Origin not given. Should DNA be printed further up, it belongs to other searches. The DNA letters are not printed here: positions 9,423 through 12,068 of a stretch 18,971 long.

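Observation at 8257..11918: PSCyt/PSD-type DUF1592 haem protein and DUF1552 Tat partner, coupled by a GTGA overlap and embedded in an amino-sugar / PilT gene string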

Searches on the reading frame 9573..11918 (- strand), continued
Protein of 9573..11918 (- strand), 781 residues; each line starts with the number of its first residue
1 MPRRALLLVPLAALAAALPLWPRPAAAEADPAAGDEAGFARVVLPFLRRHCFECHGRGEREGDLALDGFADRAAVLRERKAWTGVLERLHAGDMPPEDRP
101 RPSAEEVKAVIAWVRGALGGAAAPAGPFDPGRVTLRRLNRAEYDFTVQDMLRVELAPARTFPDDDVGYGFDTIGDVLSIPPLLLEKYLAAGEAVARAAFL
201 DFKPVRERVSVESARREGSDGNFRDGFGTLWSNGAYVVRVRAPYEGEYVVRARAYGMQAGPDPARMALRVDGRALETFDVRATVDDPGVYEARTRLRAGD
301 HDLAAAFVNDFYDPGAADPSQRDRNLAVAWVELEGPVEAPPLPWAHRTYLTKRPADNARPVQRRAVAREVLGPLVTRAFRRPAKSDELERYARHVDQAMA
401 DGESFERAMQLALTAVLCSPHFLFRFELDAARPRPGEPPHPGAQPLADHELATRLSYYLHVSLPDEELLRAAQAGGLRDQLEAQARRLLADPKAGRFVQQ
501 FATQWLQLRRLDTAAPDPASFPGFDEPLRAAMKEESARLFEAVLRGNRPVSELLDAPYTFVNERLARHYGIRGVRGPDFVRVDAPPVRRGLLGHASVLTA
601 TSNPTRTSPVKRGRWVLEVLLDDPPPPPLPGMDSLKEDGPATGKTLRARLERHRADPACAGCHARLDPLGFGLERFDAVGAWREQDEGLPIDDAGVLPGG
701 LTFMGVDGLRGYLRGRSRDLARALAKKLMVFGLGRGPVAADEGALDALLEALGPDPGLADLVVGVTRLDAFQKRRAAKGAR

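Call 23: find_homologous_proteins(query=window:9573-11918:-, max_evalue=1e-10)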
Query window:9573-11918:- (781 aa): 2846 proteins with E <= 1e-10 among 8000 candidates; the best 120 are listed.
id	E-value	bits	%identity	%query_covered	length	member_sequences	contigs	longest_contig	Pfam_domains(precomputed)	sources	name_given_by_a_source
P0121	0.0e+0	1637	94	100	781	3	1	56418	PF07624.17,PF07635.17,PF07627.17,PF07637.17,PF13442.12,PF16841.12,PF07626.17,PF07631.17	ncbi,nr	ncbi:MAG: DUF1592 domain-containing protein [Planctomycetes bacterium]|nr:DUF1592 domain-containing 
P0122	0.0e+0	1312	77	97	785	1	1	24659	PF07624.17,PF07635.17,PF07627.17,PF07637.17,PF13442.12,PF16841.12,PF07626.17,PF07631.17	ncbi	-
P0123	0.0e+0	1024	63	99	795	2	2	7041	PF07624.17,PF07635.17,PF07627.17,PF07637.17,PF13442.12,PF16841.12,PF07626.17,PF07631.17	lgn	-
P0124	1.8e-288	977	61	96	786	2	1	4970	PF07624.17,PF07635.17,PF07627.17,PF07637.17,PF13442.12,PF16841.12,PF07626.17,PF07631.17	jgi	jgi:hypothetical protein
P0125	4.3e-262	890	56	95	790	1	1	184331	PF07624.17,PF07627.17,PF07637.17,PF16841.12,PF07626.17,PF07631.17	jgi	jgi:hypothetical protein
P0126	1.4e-261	888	57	94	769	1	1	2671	PF07624.17,PF07627.17,PF07637.17,PF13442.12,PF16841.12,PF07626.17,PF07631.17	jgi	jgi:mono/diheme cytochrome c family protein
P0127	4.7e-255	867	54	99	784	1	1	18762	PF07624.17,PF07627.17,PF07637.17,PF16841.12,PF07626.17,PF07631.17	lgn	-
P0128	1.2e-254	865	55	96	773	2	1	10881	PF07624.17,PF07635.17,PF07627.17,PF07637.17,PF13442.12,PF16841.12,PF07626.17,PF07631.17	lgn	-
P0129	1.6e-253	861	54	97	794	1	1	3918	PF07624.17,PF07627.17,PF07637.17,PF16841.12,PF07626.17,PF07631.17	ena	-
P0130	1.2e-247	842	54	96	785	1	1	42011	PF07624.17,PF07635.17,PF07627.17,PF07637.17,PF13442.12,PF16841.12,PF07626.17,PF07631.17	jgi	jgi:hypothetical protein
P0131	4.5e-247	840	53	96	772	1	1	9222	PF07624.17,PF07635.17,PF07627.17,PF07637.17,PF13442.12,PF16841.12,PF07626.17,PF07631.17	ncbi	-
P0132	1.3e-241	822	52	99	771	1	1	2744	PF07624.17,PF07635.17,PF07627.17,PF07637.17,PF13442.12,PF16841.12,PF07626.17,PF07631.17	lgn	-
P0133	2.1e-235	802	54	99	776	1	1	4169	PF07624.17,PF07627.17,PF07637.17,PF13442.12,PF16841.12,PF07626.17,PF07631.17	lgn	-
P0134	8.0e-232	790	49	72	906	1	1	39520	PF07624.17,PF07627.17,PF07637.17,PF13442.12,PF16841.12,PF07626.17,PF07631.17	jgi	jgi:mono/diheme cytochrome c family protein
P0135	1.7e-231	789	47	71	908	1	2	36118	PF07624.17,PF07627.17,PF07637.17,PF13442.12,PF16841.12,PF07626.17,PF07631.17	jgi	jgi:hypothetical protein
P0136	8.1e-230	783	55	95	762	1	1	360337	PF07624.17,PF07635.17,PF07627.17,PF07637.17,PF16841.12,PF07626.17,PF07631.17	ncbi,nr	ncbi:MAG: DUF1592 domain-containing protein [Planctomycetes bacterium]|nr:DUF1592 domain-containing 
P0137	4.4e-226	771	54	97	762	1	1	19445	PF07624.17,PF07627.17,PF07637.17,PF16841.12,PF07626.17,PF07631.17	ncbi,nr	ncbi:MAG: DUF1592 domain-containing protein [Planctomycetes bacterium]|nr:DUF1592 domain-containing 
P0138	4.7e-225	767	54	94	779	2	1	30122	PF07624.17,PF07635.17,PF07627.17,PF07637.17,PF16841.12,PF07626.17,PF07631.17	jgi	-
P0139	5.8e-222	757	49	73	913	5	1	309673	PF07624.17,PF07635.17,PF07627.17,PF07637.17,PF16841.12,PF07626.17,PF07631.17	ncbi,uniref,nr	ncbi:DUF1592 domain-containing protein [Tautonia marina]|uniref:DUF1592 domain-containing protein n=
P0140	1.3e-220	753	51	95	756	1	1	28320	PF07624.17,PF07635.17,PF07627.17,PF07637.17,PF16841.12,PF07626.17,PF07631.17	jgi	jgi:hypothetical protein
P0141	2.4e-220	752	52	94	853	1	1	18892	PF07624.17,PF07635.17,PF07627.17,PF07637.17,PF16841.12,PF07626.17,PF07631.17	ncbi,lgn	-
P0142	3.4e-218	745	49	95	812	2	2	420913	PF07624.17,PF07635.17,PF07627.17,PF07637.17,PF13442.12,PF16841.12,PF07626.17,PF07631.17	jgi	-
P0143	1.3e-217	743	47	99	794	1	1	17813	PF07624.17,PF07635.17,PF07627.17,PF07637.17,PF13442.12,PF16841.12,PF07626.17,PF07631.17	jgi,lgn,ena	-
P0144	5.4e-217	741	51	96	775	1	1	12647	PF07624.17,PF07635.17,PF07627.17,PF07637.17,PF13442.12,PF16841.12,PF07626.17,PF07631.17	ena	-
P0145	3.8e-216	738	48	99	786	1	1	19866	PF07624.17,PF07627.17,PF07637.17,PF16841.12,PF07626.17,PF07631.17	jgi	jgi:hypothetical protein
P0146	1.0e-215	737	48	71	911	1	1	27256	PF07624.17,PF07635.17,PF07627.17,PF07637.17,PF16841.12,PF07626.17,PF07631.17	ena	-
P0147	2.9e-215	735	49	96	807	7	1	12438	PF07624.17,PF07635.17,PF07627.17,PF07637.17,PF16841.12,PF07626.17,PF07631.17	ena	-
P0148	1.5e-214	733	48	71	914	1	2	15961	PF07624.17,PF07635.17,PF07627.17,PF07637.17,PF16841.12,PF07626.17,PF07631.17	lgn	-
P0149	2.5e-214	732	49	94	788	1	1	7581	PF07624.17,PF07627.17,PF07637.17,PF16841.12,PF07626.17,PF07631.17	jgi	jgi:mono/diheme cytochrome c family protein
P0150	2.5e-214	732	49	94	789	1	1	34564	PF07624.17,PF07627.17,PF07637.17,PF16841.12,PF07626.17,PF07631.17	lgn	-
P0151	5.9e-214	731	48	95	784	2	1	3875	PF07624.17,PF07627.17,PF07637.17,PF13442.12,PF16841.12,PF07626.17,PF07631.17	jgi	-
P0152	8.3e-214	730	49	70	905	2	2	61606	PF07624.17,PF07635.17,PF07627.17,PF07637.17,PF16841.12,PF07626.17,PF07631.17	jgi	jgi:hypothetical protein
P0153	8.4e-214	730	47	98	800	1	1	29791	PF07624.17,PF07635.17,PF07627.17,PF07637.17,PF13442.12,PF16841.12,PF07626.17,PF07631.17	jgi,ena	-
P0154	1.1e-213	730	48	95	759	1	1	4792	PF07624.17,PF07635.17,PF07627.17,PF07637.17,PF13442.12,PF16841.12,PF07626.17,PF07631.17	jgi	jgi:hypothetical protein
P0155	1.6e-213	729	47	71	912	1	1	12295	PF07624.17,PF07635.17,PF07627.17,PF07637.17,PF16841.12,PF07626.17,PF07631.17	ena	-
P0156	2.1e-213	729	48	99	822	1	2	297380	PF07624.17,PF07627.17,PF07637.17,PF13442.12,PF16841.12,PF07626.17,PF07631.17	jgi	-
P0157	4.2e-213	728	48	70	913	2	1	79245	PF07624.17,PF07627.17,PF07637.17,PF16841.12,PF07626.17,PF07631.17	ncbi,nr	ncbi:DUF1592 domain-containing protein [Tautonia sociabilis]|nr:DUF1592 domain-containing protein [T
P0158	4.5e-213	728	48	94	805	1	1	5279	PF07624.17,PF07635.17,PF07627.17,PF07637.17,PF13442.12,PF16841.12,PF07626.17,PF07631.17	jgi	jgi:hypothetical protein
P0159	8.6e-213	727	49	96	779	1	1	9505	PF07624.17,PF07635.17,PF07627.17,PF07637.17,PF13442.12,PF16841.12,PF07626.17,PF07631.17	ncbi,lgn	ncbi:MAG: DUF1592 domain-containing protein [Isosphaeraceae bacterium]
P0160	9.0e-213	727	47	95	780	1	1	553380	PF07624.17,PF07635.17,PF07627.17,PF07637.17,PF13442.12,PF16841.12,PF07626.17,PF07631.17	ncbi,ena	-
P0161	3.4e-212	725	50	97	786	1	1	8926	PF07624.17,PF07635.17,PF07627.17,PF07637.17,PF13442.12,PF16841.12,PF07626.17,PF07631.17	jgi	jgi:mono/diheme cytochrome c family protein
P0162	4.4e-212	724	50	94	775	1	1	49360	PF07624.17,PF07635.17,PF07627.17,PF07637.17,PF16841.12,PF07626.17,PF07631.17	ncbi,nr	ncbi:MAG: DUF1592 domain-containing protein [Planctomycetia bacterium]|nr:DUF1592 domain-containing 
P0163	8.1e-212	724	50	94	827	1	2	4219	PF07624.17,PF07635.17,PF07627.17,PF07637.17,PF16841.12,PF07626.17,PF07631.17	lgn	-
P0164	9.5e-212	723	49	95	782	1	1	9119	PF07624.17,PF07635.17,PF07627.17,PF07637.17,PF13442.12,PF16841.12,PF07626.17,PF07631.17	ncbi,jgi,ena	-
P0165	1.9e-211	722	45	71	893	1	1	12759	PF07624.17,PF07627.17,PF07637.17,PF16841.12,PF07626.17,PF07631.17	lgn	-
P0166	2.5e-211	722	48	96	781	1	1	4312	PF07624.17,PF07635.17,PF07627.17,PF07637.17,PF13442.12,PF16841.12,PF07626.17,PF07631.17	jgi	jgi:mono/diheme cytochrome c family protein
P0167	3.0e-211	722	48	98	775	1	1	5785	PF07624.17,PF07635.17,PF07627.17,PF07637.17,PF16841.12,PF07626.17,PF07631.17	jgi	jgi:mono/diheme cytochrome c family protein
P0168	4.2e-211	721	46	99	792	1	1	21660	PF07624.17,PF07635.17,PF07627.17,PF07637.17,PF13442.12,PF16841.12,PF07626.17,PF07631.17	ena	-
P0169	1.5e-210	719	48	97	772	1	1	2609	PF07624.17,PF07635.17,PF07627.17,PF07637.17,PF13442.12,PF16841.12,PF07626.17,PF07631.17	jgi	jgi:mono/diheme cytochrome c family protein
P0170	1.6e-210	719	46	95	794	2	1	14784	PF07624.17,PF07635.17,PF07627.17,PF07637.17,PF13442.12,PF16841.12,PF07626.17,PF07631.17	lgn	-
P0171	3.9e-210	718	46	98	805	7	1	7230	PF07624.17,PF07635.17,PF07627.17,PF07637.17,PF16841.12,PF07626.17,PF07631.17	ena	-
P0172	4.7e-210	718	46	98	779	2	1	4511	PF07624.17,PF07635.17,PF07627.17,PF07637.17,PF13442.12,PF16841.12,PF07626.17,PF07631.17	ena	-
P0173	5.6e-210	718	48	94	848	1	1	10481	PF07624.17,PF07635.17,PF07627.17,PF07637.17,PF16841.12,PF07626.17,PF07631.17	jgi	jgi:Protein of unknown function (DUF1592)/Protein of unknown function (DUF1588)/Protein of unknown f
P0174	8.2e-210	717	46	100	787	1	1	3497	PF07624.17,PF07635.17,PF07627.17,PF07637.17,PF13442.12,PF16841.12,PF07626.17,PF07631.17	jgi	jgi:Protein of unknown function (DUF1592)/Protein of unknown function (DUF1588)/Protein of unknown f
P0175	1.5e-209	716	46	70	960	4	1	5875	PF07624.17,PF07635.17,PF07627.17,PF07637.17,PF13442.12,PF16841.12,PF07626.17,PF07631.17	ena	-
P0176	3.2e-209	715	46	98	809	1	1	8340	PF07624.17,PF07635.17,PF07627.17,PF07637.17,PF16841.12,PF07626.17,PF07631.17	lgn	-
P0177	8.8e-209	714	49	97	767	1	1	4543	PF07624.17,PF07635.17,PF07627.17,PF07637.17,PF13442.12,PF16841.12,PF07626.17,PF07631.17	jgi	jgi:hypothetical protein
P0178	9.0e-209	714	46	73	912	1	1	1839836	PF07624.17,PF07627.17,PF07637.17,PF16841.12,PF07626.17,PF07631.17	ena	-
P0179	1.0e-208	713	48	71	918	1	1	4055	PF07624.17,PF07627.17,PF07637.17,PF13442.12,PF16841.12,PF07626.17,PF07631.17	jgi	jgi:mono/diheme cytochrome c family protein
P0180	1.3e-208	713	47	70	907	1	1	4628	PF07624.17,PF07635.17,PF07627.17,PF07637.17,PF16841.12,PF07626.17,PF07631.17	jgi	jgi:mono/diheme cytochrome c family protein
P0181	1.4e-208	713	49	95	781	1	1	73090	PF07624.17,PF07635.17,PF07627.17,PF07637.17,PF13442.12,PF16841.12,PF07626.17,PF07631.17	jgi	jgi:hypothetical protein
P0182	2.3e-208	712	47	98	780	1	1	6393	PF07624.17,PF07635.17,PF07627.17,PF07637.17,PF16841.12,PF07626.17,PF07631.17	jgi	jgi:hypothetical protein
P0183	2.6e-208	712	46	99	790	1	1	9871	PF07624.17,PF07635.17,PF07627.17,PF07637.17,PF13442.12,PF16841.12,PF07626.17,PF07631.17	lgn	-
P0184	4.6e-208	711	46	98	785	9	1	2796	PF07624.17,PF07635.17,PF07627.17,PF07637.17,PF13442.12,PF16841.12,PF07626.17,PF07631.17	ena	-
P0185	5.4e-208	711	48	98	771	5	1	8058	PF07624.17,PF07635.17,PF07627.17,PF07637.17,PF16841.12,PF07626.17,PF07631.17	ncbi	-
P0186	1.2e-207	710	50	70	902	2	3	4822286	PF07624.17,PF07635.17,PF07627.17,PF07637.17,PF16841.12,PF07626.17,PF07631.17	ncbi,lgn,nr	ncbi:MAG: hypothetical protein KatS3mg108_3798 [Isosphaeraceae bacterium]|nr:MAG: hypothetical prote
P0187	2.0e-207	709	47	99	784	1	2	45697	PF07624.17,PF07635.17,PF07627.17,PF07637.17,PF16841.12,PF07626.17,PF07631.17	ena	-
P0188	2.6e-207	709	50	94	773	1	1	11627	PF07624.17,PF07635.17,PF07627.17,PF07637.17,PF13442.12,PF16841.12,PF07626.17,PF07631.17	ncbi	-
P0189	3.0e-207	708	47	99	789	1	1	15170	PF07624.17,PF07635.17,PF07627.17,PF07637.17,PF13442.12,PF16841.12,PF07626.17,PF07631.17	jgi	jgi:hypothetical protein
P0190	3.9e-207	708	47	95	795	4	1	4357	PF07624.17,PF07635.17,PF07627.17,PF07637.17,PF16841.12,PF07626.17,PF07631.17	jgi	jgi:hypothetical protein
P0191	4.1e-207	708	46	94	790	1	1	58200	PF07624.17,PF07627.17,PF07637.17,PF16841.12,PF07626.17,PF07631.17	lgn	-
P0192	5.3e-207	708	49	96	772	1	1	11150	PF07624.17,PF07635.17,PF07627.17,PF07637.17,PF13442.12,PF16841.12,PF07626.17,PF07631.17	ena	-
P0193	5.4e-207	708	46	94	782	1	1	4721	PF07624.17,PF07635.17,PF07627.17,PF07637.17,PF16841.12,PF07626.17,PF07631.17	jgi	jgi:hypothetical protein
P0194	1.5e-206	706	46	94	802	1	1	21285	PF07624.17,PF07635.17,PF07627.17,PF07637.17,PF13442.12,PF16841.12,PF07626.17,PF07631.17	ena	-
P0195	1.6e-206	706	46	70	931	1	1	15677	PF07624.17,PF07635.17,PF07627.17,PF07637.17,PF13442.12,PF16841.12,PF07626.17,PF07631.17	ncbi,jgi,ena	jgi:hypothetical protein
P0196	2.8e-206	705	46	94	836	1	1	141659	PF07624.17,PF07635.17,PF07627.17,PF07637.17,PF13442.12,PF16841.12,PF07626.17,PF07631.17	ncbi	ncbi:MAG: DUF1592 domain-containing protein [Planctomycetota bacterium]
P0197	3.1e-206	705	49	96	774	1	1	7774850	PF07624.17,PF07635.17,PF07627.17,PF07637.17,PF13442.12,PF16841.12,PF07626.17,PF07631.17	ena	-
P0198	3.8e-206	705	46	97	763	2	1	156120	PF07624.17,PF07627.17,PF07637.17,PF16841.12,PF07626.17,PF07631.17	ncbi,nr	ncbi:MAG TPA: DUF1592 domain-containing protein [Pirellulales bacterium]|nr:DUF1592 domain-containin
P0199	4.6e-206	705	47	99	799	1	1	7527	PF07624.17,PF07635.17,PF07627.17,PF07637.17,PF13442.12,PF16841.12,PF07626.17,PF07631.17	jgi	jgi:hypothetical protein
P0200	5.1e-206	704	46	97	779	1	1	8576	PF07624.17,PF07627.17,PF07637.17,PF13442.12,PF16841.12,PF07626.17,PF07631.17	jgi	jgi:mono/diheme cytochrome c family protein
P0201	6.1e-206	704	46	99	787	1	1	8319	PF07624.17,PF07635.17,PF07627.17,PF07637.17,PF16841.12,PF07626.17,PF07631.17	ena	-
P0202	8.7e-206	704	45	97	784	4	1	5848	PF07624.17,PF07635.17,PF07627.17,PF07637.17,PF13442.12,PF16841.12,PF07626.17,PF07631.17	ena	-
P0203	1.0e-205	703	49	95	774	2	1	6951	PF07624.17,PF07635.17,PF07627.17,PF07637.17,PF13442.12,PF16841.12,PF07626.17,PF07631.17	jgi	jgi:hypothetical protein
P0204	1.5e-205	703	47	95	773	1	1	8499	PF07624.17,PF07627.17,PF07637.17,PF16841.12,PF07626.17,PF07631.17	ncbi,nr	ncbi:MAG: DUF1592 domain-containing protein [Planctomycetes bacterium]|nr:DUF1592 domain-containing 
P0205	2.1e-205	702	50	94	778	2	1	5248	PF07624.17,PF07635.17,PF07627.17,PF07637.17,PF13442.12,PF16841.12,PF07626.17,PF07631.17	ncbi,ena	ncbi:MAG TPA: DUF1592 domain-containing protein [Isosphaeraceae bacterium]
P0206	2.2e-205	702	47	98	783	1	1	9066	PF07624.17,PF07627.17,PF07637.17,PF16841.12,PF07626.17,PF07631.17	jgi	jgi:hypothetical protein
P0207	2.3e-205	702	45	97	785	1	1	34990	PF07624.17,PF07635.17,PF07627.17,PF07637.17,PF16841.12,PF07626.17,PF07631.17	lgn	-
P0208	5.9e-205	701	46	99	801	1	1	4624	PF07624.17,PF07635.17,PF07627.17,PF07637.17,PF13442.12,PF16841.12,PF07626.17,PF07631.17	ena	-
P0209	6.4e-205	701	46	97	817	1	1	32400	PF07624.17,PF07635.17,PF07627.17,PF07637.17,PF13442.12,PF16841.12,PF07626.17,PF07631.17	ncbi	-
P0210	1.0e-204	700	46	99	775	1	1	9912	PF07624.17,PF07627.17,PF07637.17,PF13442.12,PF16841.12,PF07626.17,PF07631.17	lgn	-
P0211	1.2e-204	700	48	98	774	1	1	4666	PF07624.17,PF07627.17,PF07637.17,PF13442.12,PF16841.12,PF07626.17,PF07631.17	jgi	-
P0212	1.4e-204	700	48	94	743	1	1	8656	PF07624.17,PF07635.17,PF07627.17,PF07637.17,PF16841.12,PF07626.17,PF07631.17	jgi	jgi:hypothetical protein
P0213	2.5e-204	699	50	94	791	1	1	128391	PF07624.17,PF07635.17,PF07627.17,PF07637.17,PF13442.12,PF16841.12,PF07626.17,PF07631.17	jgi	jgi:hypothetical protein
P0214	3.4e-204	698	48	94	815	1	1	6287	PF07624.17,PF07635.17,PF07627.17,PF07637.17,PF13442.12,PF16841.12,PF07626.17,PF07631.17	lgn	-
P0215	5.0e-204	698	49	94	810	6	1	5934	PF07624.17,PF07627.17,PF07637.17,PF13442.12,PF16841.12,PF07626.17,PF07631.17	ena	-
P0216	5.9e-204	698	47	98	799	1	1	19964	PF07624.17,PF07635.17,PF07627.17,PF07637.17,PF16841.12,PF07626.17,PF07631.17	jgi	jgi:hypothetical protein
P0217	5.9e-204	698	47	96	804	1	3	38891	PF07624.17,PF07635.17,PF07627.17,PF07637.17,PF13442.12,PF16841.12,PF07626.17,PF07631.17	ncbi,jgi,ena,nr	ncbi:MAG TPA: DUF1592 domain-containing protein [Pirellulales bacterium]|nr:DUF1592 domain-containin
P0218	6.5e-204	697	46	100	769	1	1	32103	PF07624.17,PF07635.17,PF07627.17,PF07637.17,PF13442.12,PF16841.12,PF07626.17,PF07631.17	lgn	-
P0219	6.7e-204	697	49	96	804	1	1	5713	PF07624.17,PF07627.17,PF07637.17,PF13442.12,PF16841.12,PF07626.17,PF07631.17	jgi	jgi:mono/diheme cytochrome c family protein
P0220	8.2e-204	697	48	94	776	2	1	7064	PF07624.17,PF07635.17,PF07627.17,PF07637.17,PF16841.12,PF07626.17,PF07631.17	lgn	-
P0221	9.1e-204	697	46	99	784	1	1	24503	PF07624.17,PF07635.17,PF07627.17,PF07637.17,PF13442.12,PF16841.12,PF07626.17,PF07631.17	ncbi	-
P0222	1.0e-203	697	47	95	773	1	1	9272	PF07624.17,PF07635.17,PF07627.17,PF07637.17,PF16841.12,PF07626.17,PF07631.17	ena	-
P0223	1.7e-203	696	45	99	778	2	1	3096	PF07624.17,PF07635.17,PF07627.17,PF07637.17,PF16841.12,PF07626.17,PF07631.17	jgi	jgi:hypothetical protein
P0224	2.3e-203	696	49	96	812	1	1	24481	PF07624.17,PF07635.17,PF07627.17,PF07637.17,PF16841.12,PF07626.17,PF07631.17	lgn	-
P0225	2.5e-203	696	46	100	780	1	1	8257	PF07624.17,PF07635.17,PF07627.17,PF07637.17,PF13442.12,PF16841.12,PF07626.17,PF07631.17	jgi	jgi:mono/diheme cytochrome c family protein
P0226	4.5e-203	695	46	99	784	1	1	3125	PF07624.17,PF07635.17,PF07627.17,PF07637.17,PF13442.12,PF16841.12,PF07626.17,PF07631.17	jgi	-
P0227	5.2e-203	694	47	96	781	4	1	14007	PF07624.17,PF07627.17,PF07637.17,PF13442.12,PF16841.12,PF07626.17,PF07631.17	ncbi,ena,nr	ncbi:MAG TPA: DUF1592 domain-containing protein [Pirellulales bacterium]|nr:DUF1592 domain-containin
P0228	5.9e-203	694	47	95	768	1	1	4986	PF07624.17,PF07627.17,PF07637.17,PF13442.12,PF16841.12,PF07626.17,PF07631.17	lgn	-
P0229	6.4e-203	694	48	95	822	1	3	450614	PF07624.17,PF07635.17,PF07627.17,PF07637.17,PF13442.12,PF16841.12,PF07626.17,PF07631.17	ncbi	ncbi:MAG: DUF1592 domain-containing protein [Pirellulales bacterium]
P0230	7.5e-203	694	46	98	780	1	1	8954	PF07624.17,PF07627.17,PF07637.17,PF16841.12,PF07626.17,PF07631.17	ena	-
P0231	8.9e-203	694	47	95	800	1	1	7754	PF07624.17,PF07635.17,PF07627.17,PF07637.17,PF16841.12,PF07626.17,PF07631.17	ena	-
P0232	8.9e-203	694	47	95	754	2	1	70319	PF07624.17,PF07635.17,PF07627.17,PF07637.17,PF13442.12,PF16841.12,PF07626.17,PF07631.17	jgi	jgi:mono/diheme cytochrome c family protein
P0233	1.0e-202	694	47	98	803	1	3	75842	PF07624.17,PF07627.17,PF07637.17,PF13442.12,PF16841.12,PF07626.17,PF07631.17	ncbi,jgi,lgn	-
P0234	1.1e-202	693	46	95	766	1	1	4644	PF07624.17,PF07635.17,PF07627.17,PF07637.17,PF13442.12,PF16841.12,PF07626.17,PF07631.17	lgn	-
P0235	1.2e-202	693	47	94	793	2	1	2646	PF07624.17,PF07627.17,PF07637.17,PF13442.12,PF16841.12,PF07626.17,PF07631.17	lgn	-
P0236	1.6e-202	693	46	97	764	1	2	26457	PF07624.17,PF07635.17,PF07627.17,PF07637.17,PF13442.12,PF16841.12,PF07626.17,PF07631.17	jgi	jgi:hypothetical protein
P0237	1.8e-202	693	48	96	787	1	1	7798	PF07624.17,PF07635.17,PF07627.17,PF07637.17,PF13442.12,PF16841.12,PF07626.17,PF07631.17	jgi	jgi:hypothetical protein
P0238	1.9e-202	693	47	97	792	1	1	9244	PF07624.17,PF07635.17,PF07627.17,PF07637.17,PF16841.12,PF07626.17,PF07631.17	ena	-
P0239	2.0e-202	693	46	95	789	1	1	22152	PF07624.17,PF07635.17,PF07627.17,PF07637.17,PF16841.12,PF07626.17,PF07631.17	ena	-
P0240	2.1e-202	692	47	94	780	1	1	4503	PF07624.17,PF07635.17,PF07627.17,PF07637.17,PF13442.12,PF16841.12,PF07626.17,PF07631.17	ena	-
